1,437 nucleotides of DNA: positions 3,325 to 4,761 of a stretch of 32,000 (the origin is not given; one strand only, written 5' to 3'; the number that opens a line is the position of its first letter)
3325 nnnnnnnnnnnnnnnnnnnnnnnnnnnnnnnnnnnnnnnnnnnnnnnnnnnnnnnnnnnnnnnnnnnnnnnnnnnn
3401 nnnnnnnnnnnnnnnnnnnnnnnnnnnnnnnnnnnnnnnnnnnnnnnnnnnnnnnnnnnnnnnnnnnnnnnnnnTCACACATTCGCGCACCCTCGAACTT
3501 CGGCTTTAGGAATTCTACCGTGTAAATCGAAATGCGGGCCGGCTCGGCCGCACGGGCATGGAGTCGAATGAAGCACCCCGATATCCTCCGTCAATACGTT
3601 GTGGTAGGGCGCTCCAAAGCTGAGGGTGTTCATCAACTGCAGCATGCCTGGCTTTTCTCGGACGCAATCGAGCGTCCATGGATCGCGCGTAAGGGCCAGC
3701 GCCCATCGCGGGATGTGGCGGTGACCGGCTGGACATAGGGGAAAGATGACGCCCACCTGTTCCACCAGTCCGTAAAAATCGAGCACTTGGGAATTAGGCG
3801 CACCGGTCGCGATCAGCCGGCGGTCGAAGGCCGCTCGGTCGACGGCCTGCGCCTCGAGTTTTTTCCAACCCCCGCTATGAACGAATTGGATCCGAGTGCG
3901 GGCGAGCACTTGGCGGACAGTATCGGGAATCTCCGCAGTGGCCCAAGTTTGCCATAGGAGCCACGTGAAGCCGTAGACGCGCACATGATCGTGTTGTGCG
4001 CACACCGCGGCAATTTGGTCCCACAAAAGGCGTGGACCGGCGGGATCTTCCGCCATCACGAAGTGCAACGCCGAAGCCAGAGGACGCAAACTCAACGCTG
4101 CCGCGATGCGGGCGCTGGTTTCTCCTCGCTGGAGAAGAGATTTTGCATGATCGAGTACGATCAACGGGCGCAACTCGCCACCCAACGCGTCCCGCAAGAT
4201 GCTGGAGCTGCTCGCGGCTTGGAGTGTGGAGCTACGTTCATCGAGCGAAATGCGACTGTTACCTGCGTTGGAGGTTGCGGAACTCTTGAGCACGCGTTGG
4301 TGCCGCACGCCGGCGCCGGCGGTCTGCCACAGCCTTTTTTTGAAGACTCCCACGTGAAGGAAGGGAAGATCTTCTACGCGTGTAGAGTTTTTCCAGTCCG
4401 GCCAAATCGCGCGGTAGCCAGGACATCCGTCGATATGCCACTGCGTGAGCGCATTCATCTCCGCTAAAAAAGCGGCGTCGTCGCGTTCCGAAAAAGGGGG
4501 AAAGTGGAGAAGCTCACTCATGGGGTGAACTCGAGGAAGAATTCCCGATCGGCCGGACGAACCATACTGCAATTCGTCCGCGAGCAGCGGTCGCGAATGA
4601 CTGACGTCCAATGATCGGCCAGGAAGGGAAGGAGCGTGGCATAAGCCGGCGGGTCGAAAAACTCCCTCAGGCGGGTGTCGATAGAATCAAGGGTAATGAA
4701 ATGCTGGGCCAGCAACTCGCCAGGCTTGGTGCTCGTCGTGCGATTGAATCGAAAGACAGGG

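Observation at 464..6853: Seven-gene ACP / AMP-ligase / Fe-ADH / LuxE / LuxC / WecD-like / WecE-like cassette: predicted synthesis and attachment of a non-acetyl N-acyl group to a 4-amino-4,6-dideoxyhexose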

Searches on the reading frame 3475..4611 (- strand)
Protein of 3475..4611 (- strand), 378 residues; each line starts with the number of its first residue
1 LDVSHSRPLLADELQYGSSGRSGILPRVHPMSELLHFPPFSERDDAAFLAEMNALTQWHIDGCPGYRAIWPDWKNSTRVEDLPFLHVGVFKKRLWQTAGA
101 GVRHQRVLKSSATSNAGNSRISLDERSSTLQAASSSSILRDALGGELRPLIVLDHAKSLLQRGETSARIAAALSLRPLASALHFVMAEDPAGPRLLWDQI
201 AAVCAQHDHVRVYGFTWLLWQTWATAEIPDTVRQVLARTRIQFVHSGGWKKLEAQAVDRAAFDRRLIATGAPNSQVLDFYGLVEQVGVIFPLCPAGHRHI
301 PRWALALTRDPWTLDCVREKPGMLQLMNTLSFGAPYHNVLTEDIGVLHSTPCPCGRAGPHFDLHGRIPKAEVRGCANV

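Call 4: search_protein_families(library=pfam, proteins=[window:3475-4611:-], max_evalue=0.01)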
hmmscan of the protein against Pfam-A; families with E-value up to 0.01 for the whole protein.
window:3475-4611:- (378 aa): 1 family
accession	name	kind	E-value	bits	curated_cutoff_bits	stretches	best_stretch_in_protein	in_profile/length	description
PF04443.18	LuxE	-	5.4e-37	128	24.9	1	78-378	73-385/391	Acyl-protein synthetase, LuxE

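Call 5: search_protein_families(library=ncbifam, proteins=[window:3475-4611:-], max_evalue=0.01)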
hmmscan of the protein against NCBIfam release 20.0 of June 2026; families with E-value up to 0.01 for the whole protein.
window:3475-4611:- (378 aa): 1 family
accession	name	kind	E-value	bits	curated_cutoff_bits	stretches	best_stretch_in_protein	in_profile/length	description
NF052244.1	LCFA_lig_LuxE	equivalog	1.4e-12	47.3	550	1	233-376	215-359/367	long-chain-fatty-acid--protein ligase LuxE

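Call 8: find_homologous_proteins(query=window:3478-4521:-)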
Query window:3478-4521:- (348 aa): 1581 proteins with E <= 0.001 among 7674 candidates; the best 120 are listed.
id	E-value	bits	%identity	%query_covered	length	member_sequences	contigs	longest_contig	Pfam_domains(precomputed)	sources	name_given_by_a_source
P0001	1.3e-223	760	100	94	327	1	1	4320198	PF04443.18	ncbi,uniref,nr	ncbi:hypothetical protein K0B96_03925 [Horticoccus luteus]|uniref:Acyl-protein synthetase LuxE domai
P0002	1.5e-150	519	63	100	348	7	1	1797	PF04443.18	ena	-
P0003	5.6e-148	511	62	100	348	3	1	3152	PF04443.18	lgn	-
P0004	5.8e-148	511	62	100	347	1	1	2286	PF04443.18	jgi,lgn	-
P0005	5.7e-144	498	62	100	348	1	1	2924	PF04443.18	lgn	-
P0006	2.2e-142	493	61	100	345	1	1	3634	PF04443.18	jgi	jgi:hypothetical protein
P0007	2.5e-140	486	61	100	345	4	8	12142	PF04443.18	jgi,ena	-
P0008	4.6e-140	485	58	100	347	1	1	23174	PF04443.18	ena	-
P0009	8.9e-140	484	60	100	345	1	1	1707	PF04443.18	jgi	jgi:hypothetical protein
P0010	2.9e-139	482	60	100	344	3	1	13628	PF04443.18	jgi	jgi:hypothetical protein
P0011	3.3e-139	482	60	100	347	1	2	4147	PF04443.18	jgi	-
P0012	3.4e-139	482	61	100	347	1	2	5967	PF04443.18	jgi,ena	-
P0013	1.8e-138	480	60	100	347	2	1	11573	PF04443.18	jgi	jgi:Acyl-protein synthetase, LuxE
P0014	1.9e-138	480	59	100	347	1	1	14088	PF04443.18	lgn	-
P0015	2.6e-138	479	58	100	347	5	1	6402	PF04443.18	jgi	jgi:hypothetical protein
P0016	5.2e-138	478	59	100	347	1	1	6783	PF04443.18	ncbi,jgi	jgi:hypothetical protein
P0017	5.9e-138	478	60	100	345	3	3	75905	PF04443.18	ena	-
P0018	1.1e-137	477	58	100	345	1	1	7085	PF04443.18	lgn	-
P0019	1.7e-137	476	59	100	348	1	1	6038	PF04443.18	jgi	jgi:hypothetical protein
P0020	3.4e-137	476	58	100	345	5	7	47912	PF04443.18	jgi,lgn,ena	-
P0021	3.5e-137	475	59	100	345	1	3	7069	PF04443.18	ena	-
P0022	4.0e-137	475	58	100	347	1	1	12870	PF04443.18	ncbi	-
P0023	5.7e-137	475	61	100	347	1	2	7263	PF04443.18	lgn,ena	-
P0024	7.0e-137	474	56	100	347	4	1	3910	PF04443.18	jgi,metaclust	metaclust:\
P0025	8.1e-137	474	59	100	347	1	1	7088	PF04443.18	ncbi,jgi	jgi:hypothetical protein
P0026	1.2e-136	474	62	94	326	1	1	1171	PF04443.18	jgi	jgi:hypothetical protein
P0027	4.0e-136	472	58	100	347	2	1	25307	PF04443.18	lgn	-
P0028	6.8e-136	471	59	100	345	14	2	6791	PF04443.18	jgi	jgi:hypothetical protein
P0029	3.0e-135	469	59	100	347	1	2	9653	PF04443.18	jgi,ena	jgi:hypothetical protein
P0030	6.8e-135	468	59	100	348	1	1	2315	PF04443.18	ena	-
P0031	9.5e-135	467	58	99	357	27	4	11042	PF04443.18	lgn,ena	-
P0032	1.3e-134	467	58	100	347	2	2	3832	PF04443.18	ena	-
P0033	1.4e-134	467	59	100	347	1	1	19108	PF04443.18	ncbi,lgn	-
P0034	1.9e-134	466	58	100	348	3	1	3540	PF04443.18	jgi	-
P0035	1.9e-134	466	58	100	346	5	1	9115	PF04443.18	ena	-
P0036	7.4e-134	465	59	100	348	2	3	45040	PF04443.18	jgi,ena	jgi:hypothetical protein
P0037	8.6e-134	464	58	100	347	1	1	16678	PF04443.18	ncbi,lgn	-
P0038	3.2e-133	462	59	100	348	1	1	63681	PF04443.18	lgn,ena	-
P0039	4.8e-133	462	57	100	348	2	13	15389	PF04443.18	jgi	jgi:hypothetical protein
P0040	6.1e-133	462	58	100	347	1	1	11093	PF04443.18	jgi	jgi:hypothetical protein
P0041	7.1e-133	461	58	100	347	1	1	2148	PF04443.18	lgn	-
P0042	2.8e-132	459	57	100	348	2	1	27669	PF04443.18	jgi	jgi:hypothetical protein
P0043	3.1e-132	459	59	100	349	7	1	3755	PF04443.18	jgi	jgi:hypothetical protein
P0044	8.0e-132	458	58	100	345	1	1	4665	PF04443.18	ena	-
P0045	9.0e-132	458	57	100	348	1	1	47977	PF04443.18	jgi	jgi:hypothetical protein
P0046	1.1e-131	457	58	100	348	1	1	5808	PF04443.18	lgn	-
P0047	1.4e-131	457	58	100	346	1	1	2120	PF04443.18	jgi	-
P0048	1.9e-131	457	58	100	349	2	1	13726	PF04443.18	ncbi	-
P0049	3.5e-131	456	57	100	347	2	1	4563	PF04443.18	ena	-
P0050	6.1e-131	455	58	98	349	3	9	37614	PF04443.18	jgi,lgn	jgi:hypothetical protein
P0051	6.3e-131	455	58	100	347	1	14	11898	PF04443.18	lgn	-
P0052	1.1e-130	454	57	100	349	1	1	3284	PF04443.18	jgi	jgi:hypothetical protein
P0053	3.5e-130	452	56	100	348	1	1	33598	PF04443.18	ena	-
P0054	3.8e-130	452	56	100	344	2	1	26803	PF04443.18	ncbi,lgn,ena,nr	ncbi:MAG TPA: hypothetical protein VEC39_14200 [Vicinamibacterales bacterium]|nr:hypothetical protei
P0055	4.4e-130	452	58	99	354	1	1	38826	PF04443.18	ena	-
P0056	5.3e-130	452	57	100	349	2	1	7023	PF04443.18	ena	-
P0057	5.4e-130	452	59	98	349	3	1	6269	PF04443.18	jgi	-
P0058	6.0e-130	452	57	100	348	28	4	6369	PF04443.18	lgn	-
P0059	6.7e-130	452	57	100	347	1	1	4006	PF04443.18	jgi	jgi:hypothetical protein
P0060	1.7e-129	450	57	100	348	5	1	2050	PF04443.18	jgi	-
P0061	3.6e-129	449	56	100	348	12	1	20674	PF04443.18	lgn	-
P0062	7.4e-129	448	58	100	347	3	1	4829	PF04443.18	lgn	-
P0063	7.9e-129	448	58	100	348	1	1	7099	PF04443.18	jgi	jgi:hypothetical protein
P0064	1.9e-128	447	57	100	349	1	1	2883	PF04443.18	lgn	-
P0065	2.4e-128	446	57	100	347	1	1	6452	PF04443.18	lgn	-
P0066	2.6e-128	446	55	100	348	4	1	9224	PF04443.18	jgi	jgi:hypothetical protein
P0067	2.8e-128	446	57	98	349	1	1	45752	PF04443.18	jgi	jgi:hypothetical protein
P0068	3.0e-128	446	56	100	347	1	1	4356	PF04443.18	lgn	-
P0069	3.3e-128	446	57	100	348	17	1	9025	PF04443.18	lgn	-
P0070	3.5e-128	446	56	100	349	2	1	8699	PF04443.18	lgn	-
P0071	3.8e-128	446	57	100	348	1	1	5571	PF04443.18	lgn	-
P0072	4.1e-128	446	58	100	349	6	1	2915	PF04443.18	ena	-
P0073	4.2e-128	446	58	100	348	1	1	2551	PF04443.18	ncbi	-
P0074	4.7e-128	445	56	100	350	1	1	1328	PF04443.18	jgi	jgi:hypothetical protein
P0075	1.0e-127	444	56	100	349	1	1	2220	PF04443.18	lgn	-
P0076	2.5e-127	443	55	100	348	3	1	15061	PF04443.18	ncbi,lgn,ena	-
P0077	4.4e-127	442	57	100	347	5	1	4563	PF04443.18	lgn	-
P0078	5.7e-127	442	56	100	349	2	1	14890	PF04443.18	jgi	-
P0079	6.0e-127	442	56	100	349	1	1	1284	PF04443.18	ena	-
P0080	8.8e-127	441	59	100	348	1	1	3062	PF04443.18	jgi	jgi:hypothetical protein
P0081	1.6e-126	440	54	100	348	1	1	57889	PF04443.18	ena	-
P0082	1.8e-126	440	57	100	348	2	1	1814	PF04443.18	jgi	jgi:hypothetical protein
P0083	2.1e-126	440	58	100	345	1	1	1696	PF04443.18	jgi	jgi:hypothetical protein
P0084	2.7e-126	440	59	100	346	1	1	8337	PF04443.18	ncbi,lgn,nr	ncbi:MAG TPA: hypothetical protein VEZ11_18955 [Thermoanaerobaculia bacterium]|nr:hypothetical prote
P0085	4.9e-126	439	58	100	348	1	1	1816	PF04443.18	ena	-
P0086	5.0e-126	439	58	100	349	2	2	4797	PF04443.18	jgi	jgi:hypothetical protein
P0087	5.2e-126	439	56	100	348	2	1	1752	PF04443.18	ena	-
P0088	7.2e-126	438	56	100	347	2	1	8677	PF04443.18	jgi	-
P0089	7.6e-126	438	57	100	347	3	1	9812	PF04443.18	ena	-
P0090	8.1e-126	438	56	98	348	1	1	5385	PF04443.18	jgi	jgi:hypothetical protein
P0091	1.5e-125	437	55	97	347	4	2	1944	PF04443.18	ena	-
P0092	1.7e-125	437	55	97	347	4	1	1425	PF04443.18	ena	-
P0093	1.7e-125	437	54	100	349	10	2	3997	PF04443.18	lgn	-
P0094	2.0e-125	437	57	100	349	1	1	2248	PF04443.18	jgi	jgi:hypothetical protein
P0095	3.0e-125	436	57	100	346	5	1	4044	PF04443.18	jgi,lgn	jgi:hypothetical protein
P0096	3.8e-125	436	58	100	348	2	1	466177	PF04443.18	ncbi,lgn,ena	-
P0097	4.9e-125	436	56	97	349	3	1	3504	PF04443.18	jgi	jgi:hypothetical protein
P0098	7.7e-125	435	54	99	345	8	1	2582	PF04443.18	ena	-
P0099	8.5e-125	435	57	98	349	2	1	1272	PF04443.18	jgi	jgi:hypothetical protein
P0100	8.9e-125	435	57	100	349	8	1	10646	PF04443.18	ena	-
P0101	9.9e-125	435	56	100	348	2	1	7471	PF04443.18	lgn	-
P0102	1.0e-124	434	56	100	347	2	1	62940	PF04443.18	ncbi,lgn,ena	-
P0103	1.5e-124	434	57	100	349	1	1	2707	PF04443.18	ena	-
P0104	1.7e-124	434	55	100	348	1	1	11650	PF04443.18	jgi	jgi:hypothetical protein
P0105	1.9e-124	434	59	100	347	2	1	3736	PF04443.18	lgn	-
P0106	2.0e-124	433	55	100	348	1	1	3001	PF04443.18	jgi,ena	-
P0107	2.1e-124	433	55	100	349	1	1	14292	PF04443.18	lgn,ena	-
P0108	2.5e-124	433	55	100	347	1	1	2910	PF04443.18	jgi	jgi:hypothetical protein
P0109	2.5e-124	433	54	97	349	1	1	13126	PF04443.18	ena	-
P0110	2.7e-124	433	57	100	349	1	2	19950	PF04443.18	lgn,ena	-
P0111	3.3e-124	433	55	100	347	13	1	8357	PF04443.18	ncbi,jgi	-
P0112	3.9e-124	433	56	100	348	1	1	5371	PF04443.18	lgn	-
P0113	4.6e-124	432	55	100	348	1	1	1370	PF04443.18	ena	-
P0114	6.2e-124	432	55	100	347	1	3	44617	PF04443.18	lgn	-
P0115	1.1e-123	431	57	94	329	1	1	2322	PF04443.18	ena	-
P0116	1.1e-123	431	55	100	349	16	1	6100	PF04443.18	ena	-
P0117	1.1e-123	431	55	100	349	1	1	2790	PF04443.18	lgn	-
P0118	1.5e-123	431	57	100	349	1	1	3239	PF04443.18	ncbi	ncbi:MAG: hypothetical protein WAQ05_20025 [Rubrivivax sp.]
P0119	1.8e-123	430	55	100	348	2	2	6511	PF04443.18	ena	-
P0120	2.8e-123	430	57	100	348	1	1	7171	PF04443.18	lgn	-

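Call 9: find_encoding_contigs(protein=P0096, flank=10000, max_places=2)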
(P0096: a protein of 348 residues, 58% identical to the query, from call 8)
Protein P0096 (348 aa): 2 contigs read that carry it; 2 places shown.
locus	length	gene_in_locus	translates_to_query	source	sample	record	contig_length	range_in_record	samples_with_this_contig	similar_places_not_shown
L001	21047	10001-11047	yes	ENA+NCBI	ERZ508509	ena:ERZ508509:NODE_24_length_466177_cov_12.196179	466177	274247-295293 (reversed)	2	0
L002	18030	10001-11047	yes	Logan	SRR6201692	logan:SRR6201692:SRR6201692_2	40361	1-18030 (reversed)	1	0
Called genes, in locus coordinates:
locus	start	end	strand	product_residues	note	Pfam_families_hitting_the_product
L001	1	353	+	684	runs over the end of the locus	-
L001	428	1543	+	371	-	PF00155:Aminotran_1_2 (weak), PF01041:DegT_DnrJ_EryC1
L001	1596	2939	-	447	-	PF01943:Polysacc_synt, PF13440:Polysacc_synt_3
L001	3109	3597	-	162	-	PF01041:DegT_DnrJ_EryC1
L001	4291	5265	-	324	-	PF10111:Glyco_tranf_2_2 (weak), PF13641:Glyco_tranf_2_3 (weak), PF00535:Glycos_transf_2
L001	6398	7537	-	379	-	-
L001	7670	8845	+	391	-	PF00501:AMP-binding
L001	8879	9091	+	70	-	-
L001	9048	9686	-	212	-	-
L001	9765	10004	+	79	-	-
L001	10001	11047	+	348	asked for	PF04443:LuxE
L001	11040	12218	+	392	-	PF05893:LuxC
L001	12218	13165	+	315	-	PF00535:Glycos_transf_2, PF13641:Glyco_tranf_2_3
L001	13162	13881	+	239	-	-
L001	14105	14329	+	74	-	PF14384:BrnA_antitoxin, PF12441:CopG_antitoxin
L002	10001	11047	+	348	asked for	PF04443:LuxE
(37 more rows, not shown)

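Call 10: find_encoding_contigs(protein=P0054, flank=10000, max_places=2)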
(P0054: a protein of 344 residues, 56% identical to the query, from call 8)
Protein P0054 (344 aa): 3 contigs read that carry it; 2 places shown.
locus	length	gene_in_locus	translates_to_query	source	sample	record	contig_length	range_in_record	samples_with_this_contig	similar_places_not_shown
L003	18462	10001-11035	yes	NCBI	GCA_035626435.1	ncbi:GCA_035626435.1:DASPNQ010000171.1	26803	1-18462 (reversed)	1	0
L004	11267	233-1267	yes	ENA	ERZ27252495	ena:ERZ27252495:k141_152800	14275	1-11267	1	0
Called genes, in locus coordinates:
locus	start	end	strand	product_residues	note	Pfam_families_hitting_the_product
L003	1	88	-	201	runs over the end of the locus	PF00574:CLP_protease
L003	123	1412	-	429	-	PF05697:Trigger_N, PF00254:FKBP_C (weak), PF05698:Trigger_C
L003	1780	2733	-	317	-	PF02086:MethyltransfD12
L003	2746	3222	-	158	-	-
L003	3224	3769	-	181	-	PF04542:Sigma70_r2, PF08281:Sigma70_r4_2, PF04545:Sigma70_r4 (weak)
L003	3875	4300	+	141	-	PF19762:DUF6249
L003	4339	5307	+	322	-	PF01073:3Beta_HSD (weak), PF01370:Epimerase, PF04321:RmlD_sub_bind (weak), PF16363:GDP_Man_Dehyd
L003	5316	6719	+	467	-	-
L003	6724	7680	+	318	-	PF00535:Glycos_transf_2, PF13641:Glyco_tranf_2_3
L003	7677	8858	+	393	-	PF00501:AMP-binding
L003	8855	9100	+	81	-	-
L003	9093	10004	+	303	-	PF00465:Fe-ADH (weak)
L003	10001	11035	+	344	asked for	PF04443:LuxE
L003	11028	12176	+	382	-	PF05893:LuxC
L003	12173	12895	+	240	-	-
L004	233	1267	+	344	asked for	PF04443:LuxE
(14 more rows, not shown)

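Call 11: find_encoding_contigs(protein=P0081, flank=10000, max_places=2)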
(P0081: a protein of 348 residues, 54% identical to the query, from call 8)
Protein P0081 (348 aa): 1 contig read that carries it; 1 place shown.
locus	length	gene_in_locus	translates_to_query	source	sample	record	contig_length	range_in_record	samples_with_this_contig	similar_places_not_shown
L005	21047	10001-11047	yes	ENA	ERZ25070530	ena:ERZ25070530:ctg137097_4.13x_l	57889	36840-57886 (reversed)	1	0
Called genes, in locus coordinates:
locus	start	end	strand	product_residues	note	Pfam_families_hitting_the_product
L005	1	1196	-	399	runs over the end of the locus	?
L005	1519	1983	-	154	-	-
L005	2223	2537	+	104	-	PF00665:rve (weak), PF13683:rve_3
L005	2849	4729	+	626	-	PF08245:Mur_ligase_M, PF02875:Mur_ligase_C, PF01195:Pept_tRNA_hydro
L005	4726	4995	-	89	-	-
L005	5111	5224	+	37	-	-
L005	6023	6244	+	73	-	-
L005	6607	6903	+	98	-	PF00665:rve (weak), PF13610:DDE_Tnp_IS240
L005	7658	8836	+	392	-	PF00501:AMP-binding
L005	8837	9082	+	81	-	-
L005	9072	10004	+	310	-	PF00465:Fe-ADH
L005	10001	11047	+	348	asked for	PF04443:LuxE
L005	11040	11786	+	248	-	-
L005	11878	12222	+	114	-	-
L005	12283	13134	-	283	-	PF02522:Antibiotic_NAT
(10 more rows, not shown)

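Call 19: find_related_loci(query=A1, collection=genome_contigs, flank=10000)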
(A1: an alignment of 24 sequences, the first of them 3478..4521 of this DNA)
Query A1 (348 aa) in genome_contigs; peptide patterns used: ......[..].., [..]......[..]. (x = any residue, [..] = any of these).
336 stretches matched a pattern; 330 encode a relative of the query (tblastn E <= 1e-3); the best 80 are kept; 80 distinct loci.
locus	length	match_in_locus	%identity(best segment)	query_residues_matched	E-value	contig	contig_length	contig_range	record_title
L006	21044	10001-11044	63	1-348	5e-148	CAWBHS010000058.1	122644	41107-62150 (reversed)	MAG: uncultured Verrucomicrobiae bacterium isolate MFD05684.bin.2.284 genome assembly, contig: contig_36537, whole genom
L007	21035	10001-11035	60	1-348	6e-142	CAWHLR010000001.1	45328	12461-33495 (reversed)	MAG: uncultured Verrucomicrobiae bacterium isolate MFD04780.bin.2.51 genome assembly, contig: contig_10, whole genome sh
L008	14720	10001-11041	59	1-348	7e-135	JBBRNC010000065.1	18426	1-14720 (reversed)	MAG: Verrucomicrobiales bacterium isolate La1_metabat2.110 LA1C_B2.110_k141_147612L_18426_cov_22.9845, whole genome shot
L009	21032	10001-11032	58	4-348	5e-134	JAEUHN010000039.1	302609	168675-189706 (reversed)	MAG: Verrucomicrobiaceae bacterium isolate new MAG-18 k141_2403691, whole genome shotgun sequence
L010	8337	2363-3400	59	1-348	9e-130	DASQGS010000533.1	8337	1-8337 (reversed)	MAG TPA_asm: Thermoanaerobaculia bacterium isolate SMAG_U11813 k141_624334, whole genome shotgun sequence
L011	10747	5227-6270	58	1-348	2e-129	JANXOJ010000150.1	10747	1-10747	MAG: Planctomycetota bacterium isolate GL140_1_concoct_187_sub GL140_1_k141_1644610, whole genome shotgun sequence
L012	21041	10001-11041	56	1-348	5e-128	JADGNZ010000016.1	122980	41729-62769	MAG: Thermoanaerobaculia bacterium isolate Chersky.9_17 contig-100_15, whole genome shotgun sequence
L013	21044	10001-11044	58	1-348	6e-127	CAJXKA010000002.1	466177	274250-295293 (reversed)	MAG TPA_asm: uncultured Oceanospirillales bacterium isolate SRR6201692_bin.5_MetaBAT_v2.12.1_MAG genome assembly, contig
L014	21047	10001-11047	54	1-348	3e-126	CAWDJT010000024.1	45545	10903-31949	MAG: uncultured delta proteobacterium isolate MFD00709.bin.2.118 genome assembly, contig: contig_174989, whole genome sh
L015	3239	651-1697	57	1-348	5e-130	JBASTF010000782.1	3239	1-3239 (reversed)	MAG: Rubrivivax sp. isolate MFD03232_ilm_asm_bin90 k127_162677, whole genome shotgun sequence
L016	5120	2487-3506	55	9-348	3e-126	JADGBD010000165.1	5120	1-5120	MAG: Gammaproteobacteria bacterium isolate nS315bin38 nS315_bin38_NODE_10582_length_5120_cov_3.188746, whole genome shot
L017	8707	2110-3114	57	1-348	7e-124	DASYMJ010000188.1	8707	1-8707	MAG TPA_asm: Thermoanaerobaculia bacterium isolate SMAG_U4372 k141_668745, whole genome shotgun sequence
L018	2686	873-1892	53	9-348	3e-129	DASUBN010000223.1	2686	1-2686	MAG TPA_asm: Gammaproteobacteria bacterium isolate SMAG_U2522 k141_484404, whole genome shotgun sequence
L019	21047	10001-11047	56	1-348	3e-123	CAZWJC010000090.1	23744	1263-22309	MAG TPA_asm: uncultured Verrucomicrobiota bacterium isolate SRP220891_co2_456 genome assembly, contig: NODE_3298_length_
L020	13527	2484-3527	53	1-348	9e-122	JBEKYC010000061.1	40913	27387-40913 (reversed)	MAG: Bryobacteraceae bacterium isolate SPRUCE 666 SPRUCE_666_61, whole genome shotgun sequence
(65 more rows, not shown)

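Call 23: search_solved_structures(query=window:3478-4521:-, max_evalue=0.01, show_alignments=1)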
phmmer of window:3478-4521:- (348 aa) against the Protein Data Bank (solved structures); distinct sequences matched with E-value up to 0.01: 2.
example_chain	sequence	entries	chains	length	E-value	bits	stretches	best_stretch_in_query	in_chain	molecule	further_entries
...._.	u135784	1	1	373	1.6e-13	53.8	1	207-346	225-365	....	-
9s3l_A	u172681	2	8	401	0.00065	22.2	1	244-336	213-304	Phenylacetate-CoA ligase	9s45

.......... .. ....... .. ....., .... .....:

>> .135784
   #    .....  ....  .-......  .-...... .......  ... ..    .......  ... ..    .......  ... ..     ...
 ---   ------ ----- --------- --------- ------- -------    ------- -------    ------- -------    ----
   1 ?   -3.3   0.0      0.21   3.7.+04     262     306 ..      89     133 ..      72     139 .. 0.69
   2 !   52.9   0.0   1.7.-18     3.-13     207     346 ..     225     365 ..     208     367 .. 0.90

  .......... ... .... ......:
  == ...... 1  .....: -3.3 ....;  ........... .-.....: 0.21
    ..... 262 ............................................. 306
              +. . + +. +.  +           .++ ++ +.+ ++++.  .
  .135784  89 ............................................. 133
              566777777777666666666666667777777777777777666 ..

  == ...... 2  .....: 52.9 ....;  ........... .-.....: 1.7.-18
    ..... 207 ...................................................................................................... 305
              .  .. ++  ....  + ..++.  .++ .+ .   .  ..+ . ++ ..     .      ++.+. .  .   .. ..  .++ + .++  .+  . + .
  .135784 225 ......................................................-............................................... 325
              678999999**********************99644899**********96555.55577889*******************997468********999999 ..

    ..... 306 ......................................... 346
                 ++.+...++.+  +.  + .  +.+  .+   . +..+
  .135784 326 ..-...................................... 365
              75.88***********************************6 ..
